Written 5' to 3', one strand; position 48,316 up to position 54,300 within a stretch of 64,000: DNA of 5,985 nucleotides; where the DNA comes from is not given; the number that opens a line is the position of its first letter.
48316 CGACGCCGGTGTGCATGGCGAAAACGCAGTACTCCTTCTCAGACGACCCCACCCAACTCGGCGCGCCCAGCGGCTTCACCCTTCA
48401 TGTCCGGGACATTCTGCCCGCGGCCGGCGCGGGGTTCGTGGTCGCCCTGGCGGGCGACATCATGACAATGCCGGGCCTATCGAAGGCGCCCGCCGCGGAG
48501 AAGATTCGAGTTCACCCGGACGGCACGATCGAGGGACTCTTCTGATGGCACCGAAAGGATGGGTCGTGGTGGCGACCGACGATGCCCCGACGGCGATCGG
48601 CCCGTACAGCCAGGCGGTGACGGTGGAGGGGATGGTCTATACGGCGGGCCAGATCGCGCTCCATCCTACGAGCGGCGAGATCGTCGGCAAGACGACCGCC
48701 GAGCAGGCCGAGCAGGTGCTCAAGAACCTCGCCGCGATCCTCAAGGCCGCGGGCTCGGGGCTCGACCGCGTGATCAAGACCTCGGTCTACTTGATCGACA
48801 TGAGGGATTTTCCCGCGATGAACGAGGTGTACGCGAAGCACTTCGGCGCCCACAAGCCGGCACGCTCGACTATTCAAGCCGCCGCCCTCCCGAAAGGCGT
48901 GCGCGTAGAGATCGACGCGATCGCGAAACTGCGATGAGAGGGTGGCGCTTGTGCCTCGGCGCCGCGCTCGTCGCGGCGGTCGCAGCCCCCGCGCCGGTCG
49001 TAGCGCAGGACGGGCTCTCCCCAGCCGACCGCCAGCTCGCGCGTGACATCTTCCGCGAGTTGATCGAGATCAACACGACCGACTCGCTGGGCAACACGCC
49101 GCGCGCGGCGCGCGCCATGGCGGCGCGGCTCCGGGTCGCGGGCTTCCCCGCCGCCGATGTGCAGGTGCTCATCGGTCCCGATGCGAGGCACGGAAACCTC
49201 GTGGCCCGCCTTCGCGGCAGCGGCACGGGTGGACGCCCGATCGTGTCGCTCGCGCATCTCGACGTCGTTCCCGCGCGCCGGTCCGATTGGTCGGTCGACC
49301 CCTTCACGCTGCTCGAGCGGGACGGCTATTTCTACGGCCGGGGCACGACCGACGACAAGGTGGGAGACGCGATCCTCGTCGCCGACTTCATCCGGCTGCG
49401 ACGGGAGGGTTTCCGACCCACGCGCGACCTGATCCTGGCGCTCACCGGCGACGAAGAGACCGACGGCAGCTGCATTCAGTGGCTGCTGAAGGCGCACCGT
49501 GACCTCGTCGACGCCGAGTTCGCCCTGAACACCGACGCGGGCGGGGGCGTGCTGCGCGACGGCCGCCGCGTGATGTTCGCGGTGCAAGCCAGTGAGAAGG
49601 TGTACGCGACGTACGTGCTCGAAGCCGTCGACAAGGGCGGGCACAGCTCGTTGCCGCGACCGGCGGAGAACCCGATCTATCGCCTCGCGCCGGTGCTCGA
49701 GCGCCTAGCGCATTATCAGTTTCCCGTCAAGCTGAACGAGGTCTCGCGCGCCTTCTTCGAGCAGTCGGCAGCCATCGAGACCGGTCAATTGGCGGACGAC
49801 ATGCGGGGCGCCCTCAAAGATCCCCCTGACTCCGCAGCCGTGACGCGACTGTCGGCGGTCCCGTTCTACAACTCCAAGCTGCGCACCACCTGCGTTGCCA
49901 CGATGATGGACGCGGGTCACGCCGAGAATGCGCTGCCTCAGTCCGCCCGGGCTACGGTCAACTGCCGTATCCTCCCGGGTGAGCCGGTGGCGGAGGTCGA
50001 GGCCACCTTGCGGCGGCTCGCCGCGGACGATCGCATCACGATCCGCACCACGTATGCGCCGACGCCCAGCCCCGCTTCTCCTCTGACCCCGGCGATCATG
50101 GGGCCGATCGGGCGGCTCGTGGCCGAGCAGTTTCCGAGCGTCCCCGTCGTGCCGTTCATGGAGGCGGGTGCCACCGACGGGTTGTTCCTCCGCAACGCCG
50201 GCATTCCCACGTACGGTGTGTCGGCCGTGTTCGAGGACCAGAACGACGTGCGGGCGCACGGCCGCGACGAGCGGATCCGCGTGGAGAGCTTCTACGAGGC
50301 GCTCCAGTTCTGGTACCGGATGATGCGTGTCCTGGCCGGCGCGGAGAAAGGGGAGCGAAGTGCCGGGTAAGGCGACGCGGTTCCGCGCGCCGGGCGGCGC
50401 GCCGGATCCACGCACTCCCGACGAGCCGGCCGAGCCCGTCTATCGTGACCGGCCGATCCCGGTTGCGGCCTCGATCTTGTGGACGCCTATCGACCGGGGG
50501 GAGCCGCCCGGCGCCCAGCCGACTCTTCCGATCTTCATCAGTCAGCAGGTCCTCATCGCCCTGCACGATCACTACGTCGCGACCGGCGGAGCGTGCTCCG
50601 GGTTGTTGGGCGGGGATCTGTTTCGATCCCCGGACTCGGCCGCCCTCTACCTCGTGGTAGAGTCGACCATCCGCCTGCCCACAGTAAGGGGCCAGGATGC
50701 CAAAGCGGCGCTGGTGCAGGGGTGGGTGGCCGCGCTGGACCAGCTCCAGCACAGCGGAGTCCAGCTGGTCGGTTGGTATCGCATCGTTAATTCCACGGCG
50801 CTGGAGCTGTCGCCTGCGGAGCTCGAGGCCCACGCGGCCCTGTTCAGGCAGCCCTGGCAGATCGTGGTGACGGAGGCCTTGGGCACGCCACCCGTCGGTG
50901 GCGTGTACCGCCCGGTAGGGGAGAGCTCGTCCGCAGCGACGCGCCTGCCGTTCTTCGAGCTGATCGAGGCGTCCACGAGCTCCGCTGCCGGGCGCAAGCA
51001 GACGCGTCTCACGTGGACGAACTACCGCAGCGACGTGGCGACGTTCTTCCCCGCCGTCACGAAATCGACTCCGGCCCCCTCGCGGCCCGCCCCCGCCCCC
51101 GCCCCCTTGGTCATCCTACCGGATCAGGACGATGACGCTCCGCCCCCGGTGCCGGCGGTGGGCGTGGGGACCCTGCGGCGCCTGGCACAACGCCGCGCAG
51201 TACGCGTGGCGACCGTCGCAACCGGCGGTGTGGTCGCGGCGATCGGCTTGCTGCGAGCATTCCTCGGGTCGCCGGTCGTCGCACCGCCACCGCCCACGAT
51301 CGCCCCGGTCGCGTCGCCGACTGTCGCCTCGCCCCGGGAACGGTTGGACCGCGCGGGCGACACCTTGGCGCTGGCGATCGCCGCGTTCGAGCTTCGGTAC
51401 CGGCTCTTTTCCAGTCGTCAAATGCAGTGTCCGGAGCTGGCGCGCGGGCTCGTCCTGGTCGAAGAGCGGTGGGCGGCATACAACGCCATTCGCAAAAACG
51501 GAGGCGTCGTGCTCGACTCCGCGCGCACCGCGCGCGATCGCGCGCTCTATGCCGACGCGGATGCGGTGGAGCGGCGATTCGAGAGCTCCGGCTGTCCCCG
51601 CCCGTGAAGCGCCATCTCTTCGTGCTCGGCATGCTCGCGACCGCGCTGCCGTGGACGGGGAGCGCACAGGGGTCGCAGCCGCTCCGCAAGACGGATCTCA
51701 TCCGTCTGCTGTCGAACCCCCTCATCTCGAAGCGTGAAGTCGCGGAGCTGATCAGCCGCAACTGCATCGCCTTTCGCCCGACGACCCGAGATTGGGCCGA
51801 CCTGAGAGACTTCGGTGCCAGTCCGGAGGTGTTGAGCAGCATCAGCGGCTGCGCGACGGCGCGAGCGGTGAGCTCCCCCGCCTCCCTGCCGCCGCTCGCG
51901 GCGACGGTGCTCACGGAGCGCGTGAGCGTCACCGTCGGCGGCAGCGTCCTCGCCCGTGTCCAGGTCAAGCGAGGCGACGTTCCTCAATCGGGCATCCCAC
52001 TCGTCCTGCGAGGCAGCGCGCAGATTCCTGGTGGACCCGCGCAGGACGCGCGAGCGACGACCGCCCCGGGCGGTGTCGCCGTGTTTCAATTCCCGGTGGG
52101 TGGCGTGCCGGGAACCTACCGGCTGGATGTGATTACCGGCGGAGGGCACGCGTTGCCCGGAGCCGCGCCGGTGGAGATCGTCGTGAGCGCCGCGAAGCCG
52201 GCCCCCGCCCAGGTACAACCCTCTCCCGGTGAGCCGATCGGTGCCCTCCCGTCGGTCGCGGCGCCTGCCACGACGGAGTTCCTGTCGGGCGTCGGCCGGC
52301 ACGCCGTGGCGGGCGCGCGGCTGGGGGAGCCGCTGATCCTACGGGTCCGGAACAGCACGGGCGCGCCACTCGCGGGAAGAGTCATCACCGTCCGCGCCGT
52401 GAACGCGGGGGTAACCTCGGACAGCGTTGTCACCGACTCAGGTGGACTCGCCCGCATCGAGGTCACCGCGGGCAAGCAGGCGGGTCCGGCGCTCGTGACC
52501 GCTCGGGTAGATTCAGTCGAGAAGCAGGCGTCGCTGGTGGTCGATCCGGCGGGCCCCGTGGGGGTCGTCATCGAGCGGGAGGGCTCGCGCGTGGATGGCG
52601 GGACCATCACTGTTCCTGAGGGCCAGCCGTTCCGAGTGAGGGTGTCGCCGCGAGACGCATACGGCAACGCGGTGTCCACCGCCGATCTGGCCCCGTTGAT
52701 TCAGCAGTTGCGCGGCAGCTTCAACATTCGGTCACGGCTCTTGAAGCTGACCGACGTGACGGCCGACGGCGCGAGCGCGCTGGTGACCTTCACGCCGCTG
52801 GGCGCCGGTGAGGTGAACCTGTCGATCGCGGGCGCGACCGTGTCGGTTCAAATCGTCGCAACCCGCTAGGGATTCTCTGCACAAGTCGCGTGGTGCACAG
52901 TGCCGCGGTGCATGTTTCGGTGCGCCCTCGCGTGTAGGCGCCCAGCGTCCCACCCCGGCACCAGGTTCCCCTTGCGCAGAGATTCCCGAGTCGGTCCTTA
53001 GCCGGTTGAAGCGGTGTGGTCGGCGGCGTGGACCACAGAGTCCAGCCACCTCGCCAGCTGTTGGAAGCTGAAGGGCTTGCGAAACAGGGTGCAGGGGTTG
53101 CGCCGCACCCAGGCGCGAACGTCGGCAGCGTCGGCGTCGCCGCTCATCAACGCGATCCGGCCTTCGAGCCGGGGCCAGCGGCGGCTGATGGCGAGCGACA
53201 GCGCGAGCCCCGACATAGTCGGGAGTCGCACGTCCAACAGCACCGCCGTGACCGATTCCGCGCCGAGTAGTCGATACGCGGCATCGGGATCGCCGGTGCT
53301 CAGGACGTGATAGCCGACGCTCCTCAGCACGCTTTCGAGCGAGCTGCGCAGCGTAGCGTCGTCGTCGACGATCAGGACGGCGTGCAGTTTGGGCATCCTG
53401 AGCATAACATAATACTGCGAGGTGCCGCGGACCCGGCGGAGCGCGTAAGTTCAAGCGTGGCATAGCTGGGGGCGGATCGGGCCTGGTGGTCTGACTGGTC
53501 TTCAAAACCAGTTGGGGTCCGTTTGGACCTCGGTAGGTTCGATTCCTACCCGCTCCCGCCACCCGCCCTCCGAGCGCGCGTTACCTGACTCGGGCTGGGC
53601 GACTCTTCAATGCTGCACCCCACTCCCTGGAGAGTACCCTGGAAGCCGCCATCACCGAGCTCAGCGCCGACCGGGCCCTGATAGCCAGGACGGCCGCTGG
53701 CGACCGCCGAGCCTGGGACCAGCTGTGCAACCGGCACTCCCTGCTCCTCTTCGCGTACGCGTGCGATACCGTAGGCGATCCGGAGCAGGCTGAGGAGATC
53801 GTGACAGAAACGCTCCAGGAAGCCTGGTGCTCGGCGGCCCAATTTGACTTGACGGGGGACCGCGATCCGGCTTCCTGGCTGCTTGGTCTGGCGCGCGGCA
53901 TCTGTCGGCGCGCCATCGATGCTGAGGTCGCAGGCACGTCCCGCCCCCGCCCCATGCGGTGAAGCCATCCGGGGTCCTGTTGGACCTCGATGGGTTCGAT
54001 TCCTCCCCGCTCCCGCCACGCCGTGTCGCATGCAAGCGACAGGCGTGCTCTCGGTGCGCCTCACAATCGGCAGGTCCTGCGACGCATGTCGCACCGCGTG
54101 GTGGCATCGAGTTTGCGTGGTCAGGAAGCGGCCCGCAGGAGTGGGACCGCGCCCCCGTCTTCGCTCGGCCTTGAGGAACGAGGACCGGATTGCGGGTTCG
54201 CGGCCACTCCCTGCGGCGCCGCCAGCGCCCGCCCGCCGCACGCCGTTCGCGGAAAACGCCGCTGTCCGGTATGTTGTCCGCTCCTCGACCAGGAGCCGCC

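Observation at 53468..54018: tRNA-Sec followed by a 48-nt direct repeat of its own 3' half, enclosing a truncated ECF sigma fragment: a decayed integrative-element scar at selC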

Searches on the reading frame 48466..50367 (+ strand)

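Call 48: search_protein_families(library=pfam, proteins=[window:48466-50367:+], max_evalue=0.0001)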
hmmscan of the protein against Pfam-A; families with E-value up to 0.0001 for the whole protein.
window:48466-50367:+ (634 aa): 3 families
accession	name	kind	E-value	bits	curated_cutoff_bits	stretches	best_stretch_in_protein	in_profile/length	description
PF01546.33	Peptidase_M20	-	3.4e-25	89.6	24.6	1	263-620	4-204/206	Peptidase family M20/M25/M40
PF07687.19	M20_dimer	-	1.9e-15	57.2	21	1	377-520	3-100/107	Peptidase dimerisation domain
PF04389.22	Peptidase_M28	-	9.8e-06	25.9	21.3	1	244-390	1-124/193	Peptidase family M28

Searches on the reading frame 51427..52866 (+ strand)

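Call 10: search_protein_families(library=pfam, proteins=[window:51427-52866:+], max_evalue=0.01)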
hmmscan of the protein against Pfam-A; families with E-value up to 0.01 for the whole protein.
window:51427-52866:+ (480 aa): 3 families
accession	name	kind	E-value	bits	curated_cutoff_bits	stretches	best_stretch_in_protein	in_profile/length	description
PF02369.22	Big_1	-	1.5e-06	28.6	34.9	1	303-367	21-87/93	Bacterial Ig-like domain (group 1)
PF09134.16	Invasin_D3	-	0.00031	21.7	33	1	305-371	26-92/98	Invasin, domain 3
PF13620.12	CarboxypepD_reg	-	0.0077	17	32.3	1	306-380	5-77/82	Carboxypeptidase regulatory-like domain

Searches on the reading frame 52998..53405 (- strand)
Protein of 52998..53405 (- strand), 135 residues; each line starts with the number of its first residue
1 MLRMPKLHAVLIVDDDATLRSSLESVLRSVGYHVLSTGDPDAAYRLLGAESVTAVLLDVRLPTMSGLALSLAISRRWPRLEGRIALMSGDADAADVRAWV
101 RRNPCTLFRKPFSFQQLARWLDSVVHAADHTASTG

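Call 10: search_protein_families(library=pfam, proteins=[window:52998-53405:-], max_evalue=0.01)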
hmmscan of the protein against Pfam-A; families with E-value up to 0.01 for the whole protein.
window:52998-53405:- (135 aa): 1 family
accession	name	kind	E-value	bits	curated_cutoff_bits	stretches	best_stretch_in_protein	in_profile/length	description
PF00072.30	Response_reg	-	9.6e-17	61.6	30.2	1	10-118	1-107/111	Response regulator receiver domain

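Call 49: find_encoding_contigs(protein=window:52998-53405:-, flank=4000, max_places=6)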
Protein window:52998-53405:- (135 aa): 1 contig read that carries it; 1 place shown.
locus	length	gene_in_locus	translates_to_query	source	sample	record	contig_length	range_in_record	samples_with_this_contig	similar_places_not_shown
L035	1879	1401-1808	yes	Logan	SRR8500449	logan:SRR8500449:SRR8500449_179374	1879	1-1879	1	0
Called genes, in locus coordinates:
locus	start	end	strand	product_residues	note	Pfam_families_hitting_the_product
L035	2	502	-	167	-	?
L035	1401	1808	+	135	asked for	PF00072:Response_reg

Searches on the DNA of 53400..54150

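Call 57: search_rna_families(source=window, start=53400, end=54150, threshold=evalue, max_evalue=1, show_alignments=2)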
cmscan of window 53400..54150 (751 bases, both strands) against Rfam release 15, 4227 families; matches with E-value up to 1: 2.
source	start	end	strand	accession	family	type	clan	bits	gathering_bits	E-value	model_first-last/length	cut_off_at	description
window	53468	53557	+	RF01852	tRNA-Sec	Gene; tRNA;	CL00001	81.5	47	3.4e-17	1-91/91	no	Selenocysteine transfer RNA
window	53454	53602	+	RF02223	sX4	Gene; sRNA;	-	20.6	70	0.051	1-167/167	no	Proteobacterial sRNA sX4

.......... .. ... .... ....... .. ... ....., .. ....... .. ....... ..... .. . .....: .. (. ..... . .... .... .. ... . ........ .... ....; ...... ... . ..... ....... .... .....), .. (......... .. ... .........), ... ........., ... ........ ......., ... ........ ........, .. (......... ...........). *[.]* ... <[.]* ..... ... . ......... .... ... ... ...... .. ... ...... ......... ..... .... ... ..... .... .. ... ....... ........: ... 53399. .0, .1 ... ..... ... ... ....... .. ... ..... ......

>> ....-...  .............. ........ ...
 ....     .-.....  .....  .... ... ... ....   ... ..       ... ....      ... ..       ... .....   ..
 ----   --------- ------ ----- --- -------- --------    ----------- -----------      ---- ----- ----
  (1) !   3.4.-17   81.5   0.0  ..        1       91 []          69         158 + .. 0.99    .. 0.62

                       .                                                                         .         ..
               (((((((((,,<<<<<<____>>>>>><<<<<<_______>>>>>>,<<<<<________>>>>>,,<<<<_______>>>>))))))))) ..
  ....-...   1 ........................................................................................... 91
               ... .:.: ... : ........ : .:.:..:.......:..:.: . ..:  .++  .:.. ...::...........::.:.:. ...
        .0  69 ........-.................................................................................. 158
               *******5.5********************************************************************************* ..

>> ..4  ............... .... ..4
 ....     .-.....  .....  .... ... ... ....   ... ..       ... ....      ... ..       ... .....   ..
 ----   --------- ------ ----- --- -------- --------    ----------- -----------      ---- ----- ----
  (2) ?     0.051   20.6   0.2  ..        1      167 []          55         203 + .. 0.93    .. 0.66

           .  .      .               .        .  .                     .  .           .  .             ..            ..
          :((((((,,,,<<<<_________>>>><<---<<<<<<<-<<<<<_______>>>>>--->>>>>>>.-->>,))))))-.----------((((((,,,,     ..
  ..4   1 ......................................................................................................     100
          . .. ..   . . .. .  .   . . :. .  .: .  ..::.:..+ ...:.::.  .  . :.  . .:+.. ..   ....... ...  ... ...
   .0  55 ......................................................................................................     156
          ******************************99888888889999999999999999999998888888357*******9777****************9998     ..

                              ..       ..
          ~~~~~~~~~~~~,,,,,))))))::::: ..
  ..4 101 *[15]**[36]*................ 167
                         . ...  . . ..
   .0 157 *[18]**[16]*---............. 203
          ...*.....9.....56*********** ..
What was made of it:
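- On tRNA-Sec (selC): The full-length alignment to the RF01852 consensus structure has one non-standard pair (call 57).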
